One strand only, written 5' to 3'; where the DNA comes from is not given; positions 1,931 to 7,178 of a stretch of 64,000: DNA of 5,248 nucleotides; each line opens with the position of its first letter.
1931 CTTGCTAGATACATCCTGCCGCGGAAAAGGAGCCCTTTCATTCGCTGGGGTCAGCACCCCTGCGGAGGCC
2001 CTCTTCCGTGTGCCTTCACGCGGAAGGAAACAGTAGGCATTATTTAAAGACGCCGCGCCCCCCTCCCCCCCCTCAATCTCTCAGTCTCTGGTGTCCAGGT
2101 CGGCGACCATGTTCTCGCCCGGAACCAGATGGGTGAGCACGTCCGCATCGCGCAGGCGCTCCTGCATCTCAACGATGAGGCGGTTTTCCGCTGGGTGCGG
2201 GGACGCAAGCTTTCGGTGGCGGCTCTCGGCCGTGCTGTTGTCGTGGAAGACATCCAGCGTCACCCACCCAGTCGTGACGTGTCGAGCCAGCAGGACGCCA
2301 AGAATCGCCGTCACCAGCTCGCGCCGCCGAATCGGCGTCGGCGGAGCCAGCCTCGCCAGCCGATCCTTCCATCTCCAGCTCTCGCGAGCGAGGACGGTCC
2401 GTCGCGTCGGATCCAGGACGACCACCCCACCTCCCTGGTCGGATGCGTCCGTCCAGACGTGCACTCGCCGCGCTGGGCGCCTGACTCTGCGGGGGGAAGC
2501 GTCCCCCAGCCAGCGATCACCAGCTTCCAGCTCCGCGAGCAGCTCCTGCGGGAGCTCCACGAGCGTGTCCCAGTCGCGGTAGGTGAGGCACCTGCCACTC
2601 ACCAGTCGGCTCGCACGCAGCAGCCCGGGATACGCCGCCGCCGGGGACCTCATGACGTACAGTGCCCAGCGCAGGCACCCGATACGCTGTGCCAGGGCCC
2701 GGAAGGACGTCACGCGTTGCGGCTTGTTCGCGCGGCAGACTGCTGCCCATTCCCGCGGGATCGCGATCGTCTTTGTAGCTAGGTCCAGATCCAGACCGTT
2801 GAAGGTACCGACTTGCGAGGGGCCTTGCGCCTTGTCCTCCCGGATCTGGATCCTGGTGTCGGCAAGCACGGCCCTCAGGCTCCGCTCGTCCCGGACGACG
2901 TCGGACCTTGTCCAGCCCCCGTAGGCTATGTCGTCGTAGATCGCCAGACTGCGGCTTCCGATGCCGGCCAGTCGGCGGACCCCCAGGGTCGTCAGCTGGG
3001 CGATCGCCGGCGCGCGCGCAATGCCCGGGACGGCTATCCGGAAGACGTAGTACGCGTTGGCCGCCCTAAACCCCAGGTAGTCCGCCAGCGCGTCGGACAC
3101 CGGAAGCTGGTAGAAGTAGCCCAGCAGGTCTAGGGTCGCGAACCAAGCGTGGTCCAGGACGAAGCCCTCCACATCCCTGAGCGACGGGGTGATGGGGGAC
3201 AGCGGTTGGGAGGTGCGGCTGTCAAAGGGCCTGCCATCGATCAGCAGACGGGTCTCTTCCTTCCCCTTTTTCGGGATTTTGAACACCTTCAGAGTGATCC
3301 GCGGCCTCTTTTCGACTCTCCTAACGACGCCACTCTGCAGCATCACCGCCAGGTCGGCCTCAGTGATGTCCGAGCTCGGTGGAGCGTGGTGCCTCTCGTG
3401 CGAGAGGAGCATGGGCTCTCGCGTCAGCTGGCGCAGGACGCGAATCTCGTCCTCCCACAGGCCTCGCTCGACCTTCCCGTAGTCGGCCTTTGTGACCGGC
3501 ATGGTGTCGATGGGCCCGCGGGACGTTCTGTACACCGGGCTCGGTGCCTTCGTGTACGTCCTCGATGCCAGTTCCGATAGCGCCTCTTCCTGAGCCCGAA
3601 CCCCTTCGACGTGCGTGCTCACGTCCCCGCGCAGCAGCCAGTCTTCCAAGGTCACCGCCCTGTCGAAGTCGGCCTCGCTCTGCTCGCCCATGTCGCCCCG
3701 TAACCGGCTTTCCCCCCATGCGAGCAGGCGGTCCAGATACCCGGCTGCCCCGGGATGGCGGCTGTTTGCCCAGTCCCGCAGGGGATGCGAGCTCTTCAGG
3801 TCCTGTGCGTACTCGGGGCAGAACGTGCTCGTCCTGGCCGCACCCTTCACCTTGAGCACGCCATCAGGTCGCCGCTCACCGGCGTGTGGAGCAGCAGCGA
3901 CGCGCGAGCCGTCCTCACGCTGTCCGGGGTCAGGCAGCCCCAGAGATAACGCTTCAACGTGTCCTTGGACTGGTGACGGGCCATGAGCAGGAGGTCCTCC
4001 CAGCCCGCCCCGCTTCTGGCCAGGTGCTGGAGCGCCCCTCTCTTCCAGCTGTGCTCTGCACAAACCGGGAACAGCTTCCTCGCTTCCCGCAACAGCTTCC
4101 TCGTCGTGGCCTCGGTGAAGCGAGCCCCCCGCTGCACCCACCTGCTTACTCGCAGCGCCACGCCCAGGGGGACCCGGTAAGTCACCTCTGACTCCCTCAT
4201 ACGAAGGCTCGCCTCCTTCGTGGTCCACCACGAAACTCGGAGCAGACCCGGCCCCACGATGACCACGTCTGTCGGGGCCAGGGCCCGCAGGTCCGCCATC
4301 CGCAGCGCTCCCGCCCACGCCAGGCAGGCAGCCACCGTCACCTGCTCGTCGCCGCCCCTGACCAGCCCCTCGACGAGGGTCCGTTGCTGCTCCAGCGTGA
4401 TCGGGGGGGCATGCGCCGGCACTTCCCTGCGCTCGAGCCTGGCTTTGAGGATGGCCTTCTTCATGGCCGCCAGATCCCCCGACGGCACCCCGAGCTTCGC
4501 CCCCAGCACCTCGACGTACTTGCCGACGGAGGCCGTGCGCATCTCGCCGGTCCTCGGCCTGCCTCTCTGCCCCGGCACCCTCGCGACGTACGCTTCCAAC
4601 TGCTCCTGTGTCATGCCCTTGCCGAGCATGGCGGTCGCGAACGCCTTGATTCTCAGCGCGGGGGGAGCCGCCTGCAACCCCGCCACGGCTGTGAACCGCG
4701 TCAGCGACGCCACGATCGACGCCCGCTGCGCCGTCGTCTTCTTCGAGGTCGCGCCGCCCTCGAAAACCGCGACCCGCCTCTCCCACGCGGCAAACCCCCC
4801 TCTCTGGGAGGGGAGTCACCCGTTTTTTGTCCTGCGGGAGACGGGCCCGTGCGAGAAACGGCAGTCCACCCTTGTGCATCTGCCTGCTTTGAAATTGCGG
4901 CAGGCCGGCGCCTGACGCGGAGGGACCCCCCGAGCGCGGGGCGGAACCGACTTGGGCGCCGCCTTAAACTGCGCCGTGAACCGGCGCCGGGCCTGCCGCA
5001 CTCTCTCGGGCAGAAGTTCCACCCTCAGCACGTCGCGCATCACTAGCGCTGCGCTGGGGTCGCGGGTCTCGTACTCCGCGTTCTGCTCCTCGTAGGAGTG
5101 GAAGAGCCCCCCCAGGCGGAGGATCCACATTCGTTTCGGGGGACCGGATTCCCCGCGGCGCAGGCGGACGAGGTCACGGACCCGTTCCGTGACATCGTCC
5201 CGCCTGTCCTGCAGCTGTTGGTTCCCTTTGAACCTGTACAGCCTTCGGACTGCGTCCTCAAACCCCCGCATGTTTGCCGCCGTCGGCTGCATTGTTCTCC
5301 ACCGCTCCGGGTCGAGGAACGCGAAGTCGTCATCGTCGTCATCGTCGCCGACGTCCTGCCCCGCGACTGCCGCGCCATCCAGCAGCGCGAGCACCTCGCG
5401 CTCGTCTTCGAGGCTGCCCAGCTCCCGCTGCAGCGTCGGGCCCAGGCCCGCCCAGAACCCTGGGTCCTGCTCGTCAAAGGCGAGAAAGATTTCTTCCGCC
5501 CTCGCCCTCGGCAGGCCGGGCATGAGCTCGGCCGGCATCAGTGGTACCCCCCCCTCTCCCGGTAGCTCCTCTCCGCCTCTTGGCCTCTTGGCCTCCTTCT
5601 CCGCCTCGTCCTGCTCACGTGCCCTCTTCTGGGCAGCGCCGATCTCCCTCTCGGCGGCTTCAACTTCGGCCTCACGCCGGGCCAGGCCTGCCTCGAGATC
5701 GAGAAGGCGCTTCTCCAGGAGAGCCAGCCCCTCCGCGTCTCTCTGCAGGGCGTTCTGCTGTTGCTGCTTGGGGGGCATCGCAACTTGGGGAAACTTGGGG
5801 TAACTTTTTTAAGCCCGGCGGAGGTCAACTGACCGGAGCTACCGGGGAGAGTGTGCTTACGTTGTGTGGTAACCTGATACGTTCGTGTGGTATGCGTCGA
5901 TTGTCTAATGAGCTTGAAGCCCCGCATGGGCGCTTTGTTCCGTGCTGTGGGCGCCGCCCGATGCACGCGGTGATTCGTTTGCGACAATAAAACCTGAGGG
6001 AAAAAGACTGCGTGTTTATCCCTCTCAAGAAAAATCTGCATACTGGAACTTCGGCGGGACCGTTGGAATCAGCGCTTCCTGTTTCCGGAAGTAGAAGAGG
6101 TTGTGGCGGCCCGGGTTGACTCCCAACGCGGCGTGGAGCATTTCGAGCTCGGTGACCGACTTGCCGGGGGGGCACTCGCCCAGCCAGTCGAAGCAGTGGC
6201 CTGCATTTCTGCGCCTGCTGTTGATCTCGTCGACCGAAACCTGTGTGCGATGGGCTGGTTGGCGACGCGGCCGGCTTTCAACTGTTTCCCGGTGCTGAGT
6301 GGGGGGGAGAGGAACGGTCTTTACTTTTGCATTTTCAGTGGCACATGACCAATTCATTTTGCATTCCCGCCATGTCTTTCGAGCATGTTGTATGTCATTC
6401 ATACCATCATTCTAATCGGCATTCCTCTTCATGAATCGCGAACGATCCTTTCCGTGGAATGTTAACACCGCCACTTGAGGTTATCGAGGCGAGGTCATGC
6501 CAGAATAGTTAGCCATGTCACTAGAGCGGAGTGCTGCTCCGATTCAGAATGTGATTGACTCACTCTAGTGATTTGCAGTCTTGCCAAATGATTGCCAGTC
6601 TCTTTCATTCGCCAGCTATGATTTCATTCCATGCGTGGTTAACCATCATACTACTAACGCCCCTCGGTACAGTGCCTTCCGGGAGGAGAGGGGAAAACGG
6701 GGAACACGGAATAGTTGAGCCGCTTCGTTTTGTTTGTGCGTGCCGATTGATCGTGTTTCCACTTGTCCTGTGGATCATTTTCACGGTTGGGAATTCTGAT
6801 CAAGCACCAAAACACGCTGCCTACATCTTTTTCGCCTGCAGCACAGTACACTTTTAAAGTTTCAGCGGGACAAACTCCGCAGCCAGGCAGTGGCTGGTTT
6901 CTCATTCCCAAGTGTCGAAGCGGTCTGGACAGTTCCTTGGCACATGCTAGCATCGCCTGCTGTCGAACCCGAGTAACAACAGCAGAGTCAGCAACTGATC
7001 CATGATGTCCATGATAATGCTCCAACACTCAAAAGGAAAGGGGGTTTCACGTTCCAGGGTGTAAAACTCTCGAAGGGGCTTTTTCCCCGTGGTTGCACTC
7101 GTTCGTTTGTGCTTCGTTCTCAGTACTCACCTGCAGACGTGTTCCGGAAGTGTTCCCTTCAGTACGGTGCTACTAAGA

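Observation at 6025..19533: TEP1/Ro60-like TROVE–vWA–DUF4062–P-loop gene scattered as ≥6 colinear same-strand blocks across 13.5 kb of repeat-filled DNA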

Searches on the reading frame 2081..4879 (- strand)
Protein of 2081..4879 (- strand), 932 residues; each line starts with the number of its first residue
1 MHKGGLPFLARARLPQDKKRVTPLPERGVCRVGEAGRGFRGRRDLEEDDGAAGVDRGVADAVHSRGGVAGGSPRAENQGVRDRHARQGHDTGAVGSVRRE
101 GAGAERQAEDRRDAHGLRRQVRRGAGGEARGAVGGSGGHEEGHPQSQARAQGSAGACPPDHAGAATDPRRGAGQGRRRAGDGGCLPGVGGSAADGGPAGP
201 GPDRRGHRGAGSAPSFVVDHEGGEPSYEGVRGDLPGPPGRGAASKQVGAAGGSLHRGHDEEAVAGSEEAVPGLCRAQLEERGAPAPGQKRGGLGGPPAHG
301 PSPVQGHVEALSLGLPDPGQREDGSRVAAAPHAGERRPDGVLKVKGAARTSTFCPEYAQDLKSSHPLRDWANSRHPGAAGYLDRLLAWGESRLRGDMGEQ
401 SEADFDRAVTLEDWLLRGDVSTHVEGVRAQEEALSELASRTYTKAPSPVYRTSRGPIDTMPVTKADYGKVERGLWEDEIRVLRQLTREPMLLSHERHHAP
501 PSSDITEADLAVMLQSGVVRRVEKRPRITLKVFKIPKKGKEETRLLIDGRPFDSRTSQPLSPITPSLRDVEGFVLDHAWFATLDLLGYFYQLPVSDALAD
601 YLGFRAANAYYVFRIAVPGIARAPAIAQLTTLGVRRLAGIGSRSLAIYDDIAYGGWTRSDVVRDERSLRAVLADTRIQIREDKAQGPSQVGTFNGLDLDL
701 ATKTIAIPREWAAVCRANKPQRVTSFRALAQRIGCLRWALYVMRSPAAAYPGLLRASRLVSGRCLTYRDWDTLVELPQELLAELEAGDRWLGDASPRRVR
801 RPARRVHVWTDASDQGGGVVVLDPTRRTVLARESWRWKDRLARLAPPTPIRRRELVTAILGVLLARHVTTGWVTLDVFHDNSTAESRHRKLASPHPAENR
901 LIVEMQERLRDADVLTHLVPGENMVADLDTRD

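Call 3: search_protein_families(library=pfam, proteins=[window:2081-4879:-], max_evalue=0.1)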
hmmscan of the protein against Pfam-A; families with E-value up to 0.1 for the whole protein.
window:2081-4879:- (932 aa): 1 family
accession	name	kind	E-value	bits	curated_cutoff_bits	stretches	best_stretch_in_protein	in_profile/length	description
PF00078.32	RVT_1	-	0.027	14.6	29.6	1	535-686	1-191/205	Reverse transcriptase (RNA-dependent DNA polymerase)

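Call 42: search_protein_families(library=pfam, proteins=[window:2081-4879:-], max_evalue=1)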
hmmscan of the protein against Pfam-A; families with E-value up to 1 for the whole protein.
window:2081-4879:- (932 aa): 1 family
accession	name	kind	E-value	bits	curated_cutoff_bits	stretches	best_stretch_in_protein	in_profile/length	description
PF00078.32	RVT_1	-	0.027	14.6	29.6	1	535-686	1-191/205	Reverse transcriptase (RNA-dependent DNA polymerase)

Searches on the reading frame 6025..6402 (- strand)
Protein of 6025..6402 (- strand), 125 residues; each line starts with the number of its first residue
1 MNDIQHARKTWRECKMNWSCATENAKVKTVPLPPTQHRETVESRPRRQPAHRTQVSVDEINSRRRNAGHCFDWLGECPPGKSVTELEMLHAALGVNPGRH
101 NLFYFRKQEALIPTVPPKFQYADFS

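Call 3: search_protein_families(library=pfam, proteins=[window:6025-6402:-], max_evalue=0.1)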
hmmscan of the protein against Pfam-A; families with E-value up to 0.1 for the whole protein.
window:6025-6402:- (125 aa): 0 families

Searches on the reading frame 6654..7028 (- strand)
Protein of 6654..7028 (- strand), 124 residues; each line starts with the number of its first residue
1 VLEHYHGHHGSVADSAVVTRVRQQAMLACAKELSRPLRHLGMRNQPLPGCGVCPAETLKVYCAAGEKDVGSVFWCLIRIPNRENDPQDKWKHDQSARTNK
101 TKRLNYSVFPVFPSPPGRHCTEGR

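Call 54: search_protein_families(library=pfam, proteins=[window:6654-7028:-], max_evalue=0.01)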
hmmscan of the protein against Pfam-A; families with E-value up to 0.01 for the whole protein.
window:6654-7028:- (124 aa): 0 families
